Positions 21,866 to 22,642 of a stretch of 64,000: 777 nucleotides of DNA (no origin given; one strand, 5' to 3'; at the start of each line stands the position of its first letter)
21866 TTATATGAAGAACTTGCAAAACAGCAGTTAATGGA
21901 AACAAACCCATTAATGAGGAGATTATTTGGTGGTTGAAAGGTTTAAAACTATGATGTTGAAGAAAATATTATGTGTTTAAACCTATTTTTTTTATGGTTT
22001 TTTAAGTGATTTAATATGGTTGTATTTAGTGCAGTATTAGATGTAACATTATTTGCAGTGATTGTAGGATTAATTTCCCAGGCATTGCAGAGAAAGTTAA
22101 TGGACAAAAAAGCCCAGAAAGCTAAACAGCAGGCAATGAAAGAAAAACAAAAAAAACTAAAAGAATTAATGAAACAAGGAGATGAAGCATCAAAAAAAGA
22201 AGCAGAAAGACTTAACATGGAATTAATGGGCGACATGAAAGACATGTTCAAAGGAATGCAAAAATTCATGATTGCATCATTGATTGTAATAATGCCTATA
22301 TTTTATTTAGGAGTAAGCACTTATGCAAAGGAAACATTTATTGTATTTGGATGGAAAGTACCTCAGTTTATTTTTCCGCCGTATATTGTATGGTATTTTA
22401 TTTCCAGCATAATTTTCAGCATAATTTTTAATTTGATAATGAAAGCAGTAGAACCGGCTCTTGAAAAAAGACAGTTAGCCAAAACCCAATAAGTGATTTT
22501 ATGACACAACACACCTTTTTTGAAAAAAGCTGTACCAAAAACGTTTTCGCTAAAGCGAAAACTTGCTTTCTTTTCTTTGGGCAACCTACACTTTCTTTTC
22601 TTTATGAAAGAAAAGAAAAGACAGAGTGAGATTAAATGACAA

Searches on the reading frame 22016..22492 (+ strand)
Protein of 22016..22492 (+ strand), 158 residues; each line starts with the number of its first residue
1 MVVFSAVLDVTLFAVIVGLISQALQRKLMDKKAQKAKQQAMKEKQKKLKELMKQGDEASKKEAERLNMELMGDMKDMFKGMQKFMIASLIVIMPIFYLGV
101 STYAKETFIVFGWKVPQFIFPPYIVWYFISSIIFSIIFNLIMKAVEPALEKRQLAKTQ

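Call 79: search_protein_families(library=pfam, proteins=[window:22016-22492:+], max_evalue=0.01)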
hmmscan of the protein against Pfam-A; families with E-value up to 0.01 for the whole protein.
window:22016-22492:+ (158 aa): 3 families
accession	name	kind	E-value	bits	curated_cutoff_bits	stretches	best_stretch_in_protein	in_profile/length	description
PF01956.21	EMC3_TMCO1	-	1.8e-16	60.8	27.1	1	10-143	19-166/169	Integral membrane protein EMC3/TMCO1-like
PF11241.13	DUF3043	-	0.00011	22.8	25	1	28-135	24-126/171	Protein of unknown function (DUF3043)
PF17380.7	DUF5401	-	0.0039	15.8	25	1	33-104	539-611/721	Family of unknown function (DUF5401)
